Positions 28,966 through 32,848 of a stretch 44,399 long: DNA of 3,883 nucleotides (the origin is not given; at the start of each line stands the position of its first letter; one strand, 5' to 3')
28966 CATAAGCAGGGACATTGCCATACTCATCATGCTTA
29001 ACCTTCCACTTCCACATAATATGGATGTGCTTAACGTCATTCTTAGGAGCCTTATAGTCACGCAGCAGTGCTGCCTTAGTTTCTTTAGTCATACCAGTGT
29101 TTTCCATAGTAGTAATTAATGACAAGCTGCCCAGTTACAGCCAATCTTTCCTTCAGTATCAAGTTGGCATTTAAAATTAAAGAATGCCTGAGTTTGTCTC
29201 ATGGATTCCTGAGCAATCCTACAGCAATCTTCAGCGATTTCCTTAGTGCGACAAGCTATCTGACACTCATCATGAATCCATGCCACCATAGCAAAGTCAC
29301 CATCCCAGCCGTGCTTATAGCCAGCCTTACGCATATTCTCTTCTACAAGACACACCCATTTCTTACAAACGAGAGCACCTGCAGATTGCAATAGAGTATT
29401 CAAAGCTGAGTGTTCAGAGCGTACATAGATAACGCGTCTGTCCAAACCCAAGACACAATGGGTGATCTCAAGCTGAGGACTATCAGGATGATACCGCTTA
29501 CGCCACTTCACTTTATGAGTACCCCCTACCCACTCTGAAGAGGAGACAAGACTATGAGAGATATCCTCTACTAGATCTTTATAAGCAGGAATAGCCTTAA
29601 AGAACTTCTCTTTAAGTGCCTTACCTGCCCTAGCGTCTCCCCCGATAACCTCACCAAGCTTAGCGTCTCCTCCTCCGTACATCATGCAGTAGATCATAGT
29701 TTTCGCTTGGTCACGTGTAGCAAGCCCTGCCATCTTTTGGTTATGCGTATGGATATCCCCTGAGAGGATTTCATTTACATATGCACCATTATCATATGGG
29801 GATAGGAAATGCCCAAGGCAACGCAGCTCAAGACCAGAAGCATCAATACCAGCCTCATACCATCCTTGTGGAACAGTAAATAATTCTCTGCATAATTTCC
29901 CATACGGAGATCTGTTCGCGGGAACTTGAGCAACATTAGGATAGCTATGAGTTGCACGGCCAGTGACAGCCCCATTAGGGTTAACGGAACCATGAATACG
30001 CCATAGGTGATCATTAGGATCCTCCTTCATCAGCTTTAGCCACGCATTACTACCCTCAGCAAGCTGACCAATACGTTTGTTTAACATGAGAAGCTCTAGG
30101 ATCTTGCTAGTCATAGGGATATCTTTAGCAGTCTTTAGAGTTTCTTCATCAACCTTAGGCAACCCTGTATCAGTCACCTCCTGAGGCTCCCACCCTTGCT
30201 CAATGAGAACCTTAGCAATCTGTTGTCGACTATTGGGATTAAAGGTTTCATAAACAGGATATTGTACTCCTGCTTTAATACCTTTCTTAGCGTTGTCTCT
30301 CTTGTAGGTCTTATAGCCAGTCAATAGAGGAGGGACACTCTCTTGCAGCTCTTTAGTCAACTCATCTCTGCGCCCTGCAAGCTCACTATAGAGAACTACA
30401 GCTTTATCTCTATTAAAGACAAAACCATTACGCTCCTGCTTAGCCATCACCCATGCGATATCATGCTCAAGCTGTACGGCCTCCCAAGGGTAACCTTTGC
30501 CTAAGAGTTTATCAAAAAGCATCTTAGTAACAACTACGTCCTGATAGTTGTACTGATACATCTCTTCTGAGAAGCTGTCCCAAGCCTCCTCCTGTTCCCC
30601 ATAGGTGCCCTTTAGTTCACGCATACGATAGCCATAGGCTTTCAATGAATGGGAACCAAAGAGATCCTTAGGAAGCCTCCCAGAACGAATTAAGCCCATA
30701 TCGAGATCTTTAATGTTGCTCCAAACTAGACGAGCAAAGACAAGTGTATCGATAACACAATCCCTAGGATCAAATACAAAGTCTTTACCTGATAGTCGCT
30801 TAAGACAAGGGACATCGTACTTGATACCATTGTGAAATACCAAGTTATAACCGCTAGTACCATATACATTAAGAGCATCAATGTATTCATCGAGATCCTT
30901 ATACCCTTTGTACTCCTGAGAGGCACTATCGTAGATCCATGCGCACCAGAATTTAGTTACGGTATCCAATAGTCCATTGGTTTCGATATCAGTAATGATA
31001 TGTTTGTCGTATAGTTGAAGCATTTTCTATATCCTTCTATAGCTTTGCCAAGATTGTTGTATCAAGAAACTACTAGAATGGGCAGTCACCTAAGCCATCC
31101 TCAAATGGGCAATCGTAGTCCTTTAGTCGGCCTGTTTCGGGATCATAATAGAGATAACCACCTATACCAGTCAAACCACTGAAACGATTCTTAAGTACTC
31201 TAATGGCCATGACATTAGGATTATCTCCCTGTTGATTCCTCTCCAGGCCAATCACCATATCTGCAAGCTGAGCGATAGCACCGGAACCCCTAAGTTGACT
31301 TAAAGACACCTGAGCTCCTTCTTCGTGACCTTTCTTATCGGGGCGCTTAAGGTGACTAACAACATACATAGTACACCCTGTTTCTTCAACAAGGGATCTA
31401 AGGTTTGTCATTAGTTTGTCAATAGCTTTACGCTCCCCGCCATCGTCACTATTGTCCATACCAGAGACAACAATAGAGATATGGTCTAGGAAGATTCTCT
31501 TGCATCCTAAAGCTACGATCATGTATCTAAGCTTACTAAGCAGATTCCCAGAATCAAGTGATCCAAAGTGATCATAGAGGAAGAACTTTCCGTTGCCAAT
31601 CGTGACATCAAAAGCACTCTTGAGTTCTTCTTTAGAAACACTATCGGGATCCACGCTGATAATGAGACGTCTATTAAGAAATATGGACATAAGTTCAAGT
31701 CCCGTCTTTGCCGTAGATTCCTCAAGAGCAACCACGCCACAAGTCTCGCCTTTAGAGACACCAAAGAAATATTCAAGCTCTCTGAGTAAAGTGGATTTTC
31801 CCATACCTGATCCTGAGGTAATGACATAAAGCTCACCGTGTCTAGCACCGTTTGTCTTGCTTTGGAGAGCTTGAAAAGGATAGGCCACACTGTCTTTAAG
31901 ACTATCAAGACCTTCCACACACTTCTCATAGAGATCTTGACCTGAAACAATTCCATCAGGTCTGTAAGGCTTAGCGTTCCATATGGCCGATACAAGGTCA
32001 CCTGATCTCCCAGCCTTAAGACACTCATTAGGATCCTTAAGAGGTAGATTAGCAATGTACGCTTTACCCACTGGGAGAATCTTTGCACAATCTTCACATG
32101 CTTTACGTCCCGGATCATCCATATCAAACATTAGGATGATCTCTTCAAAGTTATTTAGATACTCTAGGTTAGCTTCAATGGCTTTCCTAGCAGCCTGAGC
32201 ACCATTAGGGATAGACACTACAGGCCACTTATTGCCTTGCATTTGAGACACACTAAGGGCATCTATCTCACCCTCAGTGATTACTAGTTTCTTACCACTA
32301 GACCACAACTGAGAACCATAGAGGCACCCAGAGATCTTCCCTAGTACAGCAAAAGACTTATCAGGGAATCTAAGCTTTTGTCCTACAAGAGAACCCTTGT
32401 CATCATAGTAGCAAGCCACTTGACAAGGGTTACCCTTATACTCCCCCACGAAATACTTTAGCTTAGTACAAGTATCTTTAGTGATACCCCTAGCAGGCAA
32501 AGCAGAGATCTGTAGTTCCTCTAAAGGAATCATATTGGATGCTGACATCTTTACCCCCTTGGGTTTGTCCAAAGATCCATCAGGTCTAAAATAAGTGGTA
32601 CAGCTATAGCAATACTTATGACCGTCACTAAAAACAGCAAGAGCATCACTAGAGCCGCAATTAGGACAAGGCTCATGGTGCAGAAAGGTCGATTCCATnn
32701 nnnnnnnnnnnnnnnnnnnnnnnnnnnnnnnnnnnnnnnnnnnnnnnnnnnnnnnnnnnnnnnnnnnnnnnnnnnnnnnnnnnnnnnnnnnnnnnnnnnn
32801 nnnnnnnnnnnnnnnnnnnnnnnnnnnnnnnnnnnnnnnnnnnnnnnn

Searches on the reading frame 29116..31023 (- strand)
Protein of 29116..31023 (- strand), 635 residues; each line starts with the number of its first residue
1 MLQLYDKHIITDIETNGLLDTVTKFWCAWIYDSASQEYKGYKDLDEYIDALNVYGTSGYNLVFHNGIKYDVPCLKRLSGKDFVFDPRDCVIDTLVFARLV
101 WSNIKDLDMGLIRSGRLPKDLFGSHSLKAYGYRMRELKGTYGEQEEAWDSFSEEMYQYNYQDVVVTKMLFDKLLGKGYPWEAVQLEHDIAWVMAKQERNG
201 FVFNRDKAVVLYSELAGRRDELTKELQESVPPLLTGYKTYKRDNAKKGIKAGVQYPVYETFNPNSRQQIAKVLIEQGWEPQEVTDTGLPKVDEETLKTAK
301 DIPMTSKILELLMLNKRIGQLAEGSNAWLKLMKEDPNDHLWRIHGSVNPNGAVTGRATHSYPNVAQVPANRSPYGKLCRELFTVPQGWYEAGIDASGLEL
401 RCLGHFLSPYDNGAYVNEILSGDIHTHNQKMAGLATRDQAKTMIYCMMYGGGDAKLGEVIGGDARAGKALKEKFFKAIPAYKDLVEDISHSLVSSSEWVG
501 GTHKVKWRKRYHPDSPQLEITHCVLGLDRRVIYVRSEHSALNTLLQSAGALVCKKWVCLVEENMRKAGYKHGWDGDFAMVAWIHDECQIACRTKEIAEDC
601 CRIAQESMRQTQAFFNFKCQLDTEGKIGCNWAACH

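Call 11: search_protein_families(library=pfam, proteins=[window:29116-31023:-], max_evalue=0.01)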
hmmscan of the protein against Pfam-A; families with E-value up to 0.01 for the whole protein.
window:29116-31023:- (635 aa): 2 families
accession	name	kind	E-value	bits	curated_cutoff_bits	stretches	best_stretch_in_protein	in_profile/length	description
PF00476.26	DNA_pol_A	-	9e-43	147.1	34.3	1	257-632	26-380/381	DNA polymerase family A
PF13482.12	RNase_H_2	-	0.00012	22.5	22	1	11-173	3-164/165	RNase_H superfamily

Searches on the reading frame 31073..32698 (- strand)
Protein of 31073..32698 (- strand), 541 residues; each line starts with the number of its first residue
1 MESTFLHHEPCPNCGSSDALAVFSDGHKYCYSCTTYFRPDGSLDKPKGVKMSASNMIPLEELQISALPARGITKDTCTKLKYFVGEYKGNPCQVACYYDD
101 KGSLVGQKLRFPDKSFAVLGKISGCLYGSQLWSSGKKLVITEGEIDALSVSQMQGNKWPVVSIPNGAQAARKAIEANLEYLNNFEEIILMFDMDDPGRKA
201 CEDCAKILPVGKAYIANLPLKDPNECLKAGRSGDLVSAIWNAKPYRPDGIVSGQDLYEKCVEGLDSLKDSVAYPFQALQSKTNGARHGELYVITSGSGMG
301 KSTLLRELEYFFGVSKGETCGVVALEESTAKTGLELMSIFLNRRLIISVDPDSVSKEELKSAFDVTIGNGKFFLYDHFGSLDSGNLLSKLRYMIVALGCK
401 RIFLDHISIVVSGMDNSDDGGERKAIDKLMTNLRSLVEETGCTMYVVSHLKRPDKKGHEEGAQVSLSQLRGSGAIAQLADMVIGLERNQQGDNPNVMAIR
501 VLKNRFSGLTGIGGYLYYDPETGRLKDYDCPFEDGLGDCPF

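Call 11: search_protein_families(library=pfam, proteins=[window:31073-32698:-], max_evalue=0.01)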
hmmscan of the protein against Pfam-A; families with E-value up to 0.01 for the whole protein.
window:31073-32698:- (541 aa): 9 families
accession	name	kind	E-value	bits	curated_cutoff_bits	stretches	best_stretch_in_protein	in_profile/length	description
PF21268.3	Helic-prim_T7_N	-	7.6e-20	71.3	27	1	65-120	4-59/59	Bacteriophage T7 DNA helicase/primase, N-terminal a+b fold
PF03796.21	DnaB_C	-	3.5e-17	63.1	27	1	273-506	4-236/255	DnaB-like helicase C terminal domain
PF13155.12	Toprim_2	-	3e-13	50.4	22.1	1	139-227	1-88/88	Toprim-like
PF06745.19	ATPase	-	3.7e-06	26.9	26.6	1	261-462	5-167/231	KaiC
PF13662.12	Toprim_4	-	0.00012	22.7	25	1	137-206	2-72/85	Toprim domain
PF01751.28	Toprim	-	0.00013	22.5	23.1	1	137-215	1-93/96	Toprim domain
PF08273.17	Zn_Ribbon_Prim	-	0.0002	22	23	1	8-33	3-31/37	Zinc-binding domain of primase-helicase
PF13481.12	AAA_25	-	0.0014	18.7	27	0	392-452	136-192/195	AAA domain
PF11781.13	Zn_ribbon_RRN7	-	0.002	18.2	27.1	1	7-33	3-27/32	Zinc-finger of RNA-polymerase I-specific TFIIB, Rrn7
